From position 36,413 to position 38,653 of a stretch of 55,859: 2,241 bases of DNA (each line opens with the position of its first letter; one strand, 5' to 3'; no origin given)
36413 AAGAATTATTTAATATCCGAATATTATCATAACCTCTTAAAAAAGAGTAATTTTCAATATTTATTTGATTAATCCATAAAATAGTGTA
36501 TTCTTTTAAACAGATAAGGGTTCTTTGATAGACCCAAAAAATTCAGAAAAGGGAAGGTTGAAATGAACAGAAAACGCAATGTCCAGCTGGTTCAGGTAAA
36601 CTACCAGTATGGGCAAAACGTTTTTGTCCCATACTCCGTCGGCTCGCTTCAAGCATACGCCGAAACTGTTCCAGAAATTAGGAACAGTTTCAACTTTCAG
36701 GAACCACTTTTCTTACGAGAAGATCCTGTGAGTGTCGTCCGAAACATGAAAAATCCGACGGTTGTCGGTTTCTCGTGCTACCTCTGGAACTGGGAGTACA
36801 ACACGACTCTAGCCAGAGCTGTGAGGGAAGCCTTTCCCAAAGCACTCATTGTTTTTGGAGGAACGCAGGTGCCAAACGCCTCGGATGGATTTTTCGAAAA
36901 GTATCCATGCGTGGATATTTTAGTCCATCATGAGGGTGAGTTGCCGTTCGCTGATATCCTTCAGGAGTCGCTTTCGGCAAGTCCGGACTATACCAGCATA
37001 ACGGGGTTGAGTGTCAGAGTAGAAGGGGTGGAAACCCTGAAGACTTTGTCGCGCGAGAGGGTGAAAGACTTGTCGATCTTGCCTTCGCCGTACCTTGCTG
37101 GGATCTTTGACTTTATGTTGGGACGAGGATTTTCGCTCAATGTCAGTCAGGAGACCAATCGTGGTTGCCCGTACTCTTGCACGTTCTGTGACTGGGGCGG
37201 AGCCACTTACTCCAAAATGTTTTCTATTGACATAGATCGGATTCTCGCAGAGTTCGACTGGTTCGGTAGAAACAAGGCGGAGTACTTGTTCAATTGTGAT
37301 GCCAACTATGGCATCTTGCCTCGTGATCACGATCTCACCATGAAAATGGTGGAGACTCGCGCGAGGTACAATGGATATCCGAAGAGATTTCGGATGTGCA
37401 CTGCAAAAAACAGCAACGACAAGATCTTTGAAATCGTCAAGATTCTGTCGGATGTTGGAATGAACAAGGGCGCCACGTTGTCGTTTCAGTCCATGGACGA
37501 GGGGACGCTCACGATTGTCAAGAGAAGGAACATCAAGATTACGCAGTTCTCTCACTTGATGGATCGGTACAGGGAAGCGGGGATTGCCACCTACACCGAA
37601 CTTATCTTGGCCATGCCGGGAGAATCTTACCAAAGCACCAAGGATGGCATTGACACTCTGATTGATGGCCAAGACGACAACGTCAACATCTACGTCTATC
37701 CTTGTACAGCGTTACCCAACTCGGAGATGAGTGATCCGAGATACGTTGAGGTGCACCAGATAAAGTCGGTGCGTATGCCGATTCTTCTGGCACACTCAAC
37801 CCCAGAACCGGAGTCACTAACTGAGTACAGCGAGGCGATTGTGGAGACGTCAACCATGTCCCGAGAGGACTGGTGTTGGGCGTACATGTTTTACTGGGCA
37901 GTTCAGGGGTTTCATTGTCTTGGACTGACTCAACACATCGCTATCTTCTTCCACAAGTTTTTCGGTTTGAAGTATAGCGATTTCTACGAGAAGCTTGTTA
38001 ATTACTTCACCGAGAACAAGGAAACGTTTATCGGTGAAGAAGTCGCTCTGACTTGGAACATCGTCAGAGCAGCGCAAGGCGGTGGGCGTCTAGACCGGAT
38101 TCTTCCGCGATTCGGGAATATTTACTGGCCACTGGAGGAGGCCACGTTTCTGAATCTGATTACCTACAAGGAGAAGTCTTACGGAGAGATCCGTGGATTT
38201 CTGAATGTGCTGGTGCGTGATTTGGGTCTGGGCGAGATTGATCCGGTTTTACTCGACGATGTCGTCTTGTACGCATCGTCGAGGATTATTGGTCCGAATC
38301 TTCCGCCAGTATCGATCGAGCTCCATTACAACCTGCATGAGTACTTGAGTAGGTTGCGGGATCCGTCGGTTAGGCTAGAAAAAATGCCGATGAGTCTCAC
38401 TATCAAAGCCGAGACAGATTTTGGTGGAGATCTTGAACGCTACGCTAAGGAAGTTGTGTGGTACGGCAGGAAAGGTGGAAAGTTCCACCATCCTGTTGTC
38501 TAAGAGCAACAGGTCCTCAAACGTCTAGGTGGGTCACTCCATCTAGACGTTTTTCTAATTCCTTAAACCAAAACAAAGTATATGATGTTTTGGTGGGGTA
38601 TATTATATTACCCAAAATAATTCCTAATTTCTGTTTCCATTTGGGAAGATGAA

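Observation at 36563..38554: Compositionally foreign B12-binding radical SAM gene in the middle of the glycan locus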

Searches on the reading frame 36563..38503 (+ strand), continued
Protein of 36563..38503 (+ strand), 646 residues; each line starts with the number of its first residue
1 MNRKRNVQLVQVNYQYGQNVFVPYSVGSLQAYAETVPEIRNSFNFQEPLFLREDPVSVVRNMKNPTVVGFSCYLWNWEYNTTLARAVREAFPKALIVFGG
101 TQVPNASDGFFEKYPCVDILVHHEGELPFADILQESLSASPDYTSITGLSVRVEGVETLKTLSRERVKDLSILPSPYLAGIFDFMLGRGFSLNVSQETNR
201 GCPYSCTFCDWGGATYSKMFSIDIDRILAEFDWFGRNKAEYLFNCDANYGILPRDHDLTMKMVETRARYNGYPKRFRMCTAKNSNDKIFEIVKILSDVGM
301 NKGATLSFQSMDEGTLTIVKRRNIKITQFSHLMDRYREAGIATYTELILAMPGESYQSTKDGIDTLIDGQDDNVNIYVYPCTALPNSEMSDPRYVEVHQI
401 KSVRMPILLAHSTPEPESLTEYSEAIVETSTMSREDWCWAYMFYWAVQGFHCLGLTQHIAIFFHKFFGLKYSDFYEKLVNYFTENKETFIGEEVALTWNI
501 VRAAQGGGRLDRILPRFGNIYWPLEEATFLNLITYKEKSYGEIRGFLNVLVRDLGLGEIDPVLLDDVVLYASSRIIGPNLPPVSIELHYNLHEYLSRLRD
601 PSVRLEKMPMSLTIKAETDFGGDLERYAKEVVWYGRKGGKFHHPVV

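Call 80: search_protein_families(library=pfam, proteins=[L014:865-1743:+, L014:2435-4864:+, L014:4797-5693:+, L014:7617-8922:+, L103:7705-8868:+, L103:8981-9835:+, L103:5188-6837:-, L111:87-1007:+, L111:3152-4312:+, L111:6301-7131:+], max_evalue=0.001)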
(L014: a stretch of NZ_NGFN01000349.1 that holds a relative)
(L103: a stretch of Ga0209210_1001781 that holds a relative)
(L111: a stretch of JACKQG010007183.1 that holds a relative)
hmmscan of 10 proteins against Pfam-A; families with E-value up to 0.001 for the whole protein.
L014:865-1743:+ (292 aa): 1 family
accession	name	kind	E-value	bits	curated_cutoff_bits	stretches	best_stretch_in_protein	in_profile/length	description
PF14062.11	DUF4253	-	5.2e-37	126.7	27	1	183-292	2-109/109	Domain of unknown function (DUF4253)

L014:2435-4864:+ (809 aa): 15 families
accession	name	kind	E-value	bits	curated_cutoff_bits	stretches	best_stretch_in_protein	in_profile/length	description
PF13424.12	TPR_12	-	5.4e-39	132.7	30.1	4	556-626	4-76/77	Tetratricopeptide repeat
PF07719.23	TPR_2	-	2.5e-25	86.9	27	1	597-625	3-31/34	Tetratricopeptide repeat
PF13374.12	TPR_10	-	2.1e-23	82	27.5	1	597-628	4-35/42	Tetratricopeptide repeat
PF00515.34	TPR_1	-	1.1e-18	66.6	27.8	0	680-704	6-30/34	Tetratricopeptide repeat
PF13181.12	TPR_8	-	1.1e-18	66.2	25.7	0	677-703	3-29/34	Tetratricopeptide repeat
PF13176.12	TPR_7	-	4.6e-14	51.7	27.9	0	597-631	1-35/36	Tetratricopeptide repeat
PF13432.12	TPR_16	-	2.4e-08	34.7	32.7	1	681-742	3-58/65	Tetratricopeptide repeat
PF00931.28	NB-ARC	-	1.2e-07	31.7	23.5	1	126-313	15-208/248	NB-ARC domain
PF13191.12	AAA_16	-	3.7e-07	31.2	32.6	1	107-174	2-63/167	AAA ATPase domain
PF17874.7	TPR_MalT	-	1.7e-06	28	45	0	672-794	37-161/336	MalT-like TPR region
PF13428.12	TPR_14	-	2.6e-06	28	23.5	0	679-706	5-32/44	Tetratricopeptide repeat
PF10579.15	Rapsyn_N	-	5.2e-06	26.9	23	0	590-630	38-78/80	Rapsyn N-terminal myristoylation and linker region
PF13174.12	TPR_6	-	1.3e-05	26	26.3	0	717-740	2-25/33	Tetratricopeptide repeat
PF13401.12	AAA_22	-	6.7e-05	23.6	27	1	129-225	4-94/130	AAA domain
PF13431.12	TPR_17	-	0.00058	20.4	24.4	0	756-775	14-33/34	Tetratricopeptide repeat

L014:4797-5693:+ (298 aa): 1 family
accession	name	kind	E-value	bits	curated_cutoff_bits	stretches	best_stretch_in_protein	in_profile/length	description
PF00459.30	Inositol_P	-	8.5e-37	127.5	27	1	53-267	24-242/271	Inositol monophosphatase family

L014:7617-8922:+ (435 aa): 0 families

L103:7705-8868:+ (387 aa): 0 families

L103:8981-9835:+ (284 aa): 2 families
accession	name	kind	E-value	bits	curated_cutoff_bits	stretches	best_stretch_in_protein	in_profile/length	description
PF00535.33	Glycos_transf_2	-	1.8e-14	54.5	23.3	1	7-156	1-149/168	Glycosyl transferase family 2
PF13641.12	Glyco_tranf_2_3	-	5.1e-05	23.8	27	1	4-128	1-122/230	Glycosyltransferase like family 2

L103:5188-6837:- (549 aa): 2 families
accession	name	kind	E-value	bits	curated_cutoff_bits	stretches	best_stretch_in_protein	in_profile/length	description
PF04055.27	Radical_SAM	-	2e-16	61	29.5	1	250-428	3-165/166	Radical SAM superfamily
PF02310.24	B12-binding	-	1.5e-05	25.3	32.1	1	37-157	18-115/121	B12 binding domain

L111:87-1007:+ (306 aa): 0 families

L111:3152-4312:+ (386 aa): 0 families

L111:6301-7131:+ (276 aa): 3 families
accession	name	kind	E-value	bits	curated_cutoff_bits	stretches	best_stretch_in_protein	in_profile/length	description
PF02348.25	CTP_transf_3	-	1e-53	182.8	22.6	1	34-246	2-216/217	Cytidylyltransferase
PF12804.13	NTP_transf_3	-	6.5e-12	46.4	27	1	42-159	9-127/160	MobA-like NTP transferase domain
PF01128.25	IspD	-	0.00018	21.8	27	1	47-181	19-153/221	2-C-methyl-D-erythritol 4-phosphate cytidylyltransferase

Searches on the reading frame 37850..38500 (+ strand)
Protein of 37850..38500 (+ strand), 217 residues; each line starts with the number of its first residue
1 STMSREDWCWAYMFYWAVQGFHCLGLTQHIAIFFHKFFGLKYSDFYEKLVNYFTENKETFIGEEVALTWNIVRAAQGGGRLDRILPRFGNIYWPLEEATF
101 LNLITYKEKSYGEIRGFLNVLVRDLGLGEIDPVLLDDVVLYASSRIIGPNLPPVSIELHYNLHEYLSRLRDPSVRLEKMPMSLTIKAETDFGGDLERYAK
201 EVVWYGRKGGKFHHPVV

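Call 51: search_solved_structures(query=window:37856-38500:+, max_evalue=10, show_alignments=1)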
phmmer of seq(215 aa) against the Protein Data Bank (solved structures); distinct sequences matched with E-value up to 10: 10.
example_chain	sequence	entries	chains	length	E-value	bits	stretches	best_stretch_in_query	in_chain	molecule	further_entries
7kdx_A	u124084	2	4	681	6.9e-06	28.9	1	1-61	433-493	Methyltransferase TokK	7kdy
5orq_A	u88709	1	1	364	0.1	15.3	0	35-105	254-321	cPPR-Telo1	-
5orm_A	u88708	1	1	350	0.13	14.9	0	35-105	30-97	cPPR-Telo1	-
4pjr_A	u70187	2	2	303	0.14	14.8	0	25-105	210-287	Pentatricopeptide repeat protein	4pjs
6een_A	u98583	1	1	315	0.35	13.5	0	35-88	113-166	Designer Pentatricopeptide Protein dPPR10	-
6een_C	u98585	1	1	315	0.38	13.4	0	26-104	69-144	Designer Pentatricopeptide Protein dPPR10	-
4pjq_A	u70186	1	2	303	0.41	13.3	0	27-88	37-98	Pentatricopeptide repeat protein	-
4wn4_A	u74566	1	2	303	0.42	13.3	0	23-104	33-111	Pentatricopeptide repeat protein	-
6jcn_A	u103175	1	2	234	1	12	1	133-195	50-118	Dehydrodolichyl diphosphate synthase complex subunit NUS1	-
1vs3_A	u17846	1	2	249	1.5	11.4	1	105-151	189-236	tRNA pseudouridine synthase A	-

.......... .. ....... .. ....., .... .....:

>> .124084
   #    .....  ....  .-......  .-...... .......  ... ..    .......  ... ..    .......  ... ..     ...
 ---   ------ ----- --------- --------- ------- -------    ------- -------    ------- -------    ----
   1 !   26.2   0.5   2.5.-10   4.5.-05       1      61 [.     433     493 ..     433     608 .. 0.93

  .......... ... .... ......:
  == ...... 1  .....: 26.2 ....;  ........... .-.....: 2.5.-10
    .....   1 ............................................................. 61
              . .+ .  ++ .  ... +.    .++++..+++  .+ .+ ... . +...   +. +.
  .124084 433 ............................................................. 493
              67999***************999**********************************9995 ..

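Call 67: search_protein_representatives(protein=window:37850-38500:+)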
Query: 217 residues. Proteins with E-value up to 0.001 (for the whole library): 446; up to 1e-10: 217; up to 1e-30: 16. The best 150 are listed.
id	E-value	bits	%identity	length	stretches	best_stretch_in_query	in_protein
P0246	6.8e-66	238.3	52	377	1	2-215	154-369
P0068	2.8e-47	177.4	45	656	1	3-215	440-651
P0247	4.4e-46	173.5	47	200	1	24-216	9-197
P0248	1.5e-45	171.7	42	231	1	2-213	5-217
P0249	1.7e-45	171.6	43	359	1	2-214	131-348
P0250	7.6e-44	166.2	41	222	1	10-215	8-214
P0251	6.4e-39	150.1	40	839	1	2-214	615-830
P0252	1.2e-38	149.1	40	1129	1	2-213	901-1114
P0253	2.6e-38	148.1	38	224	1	6-216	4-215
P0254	3.5e-34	134.6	39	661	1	2-210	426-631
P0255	1.1e-33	132.9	39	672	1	1-213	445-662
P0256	3.8e-33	131.2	39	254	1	2-212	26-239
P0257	1.7e-32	129.1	36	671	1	3-217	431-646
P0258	1.8e-32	129.0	41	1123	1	3-214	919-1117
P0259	9.4e-32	126.6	38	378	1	2-205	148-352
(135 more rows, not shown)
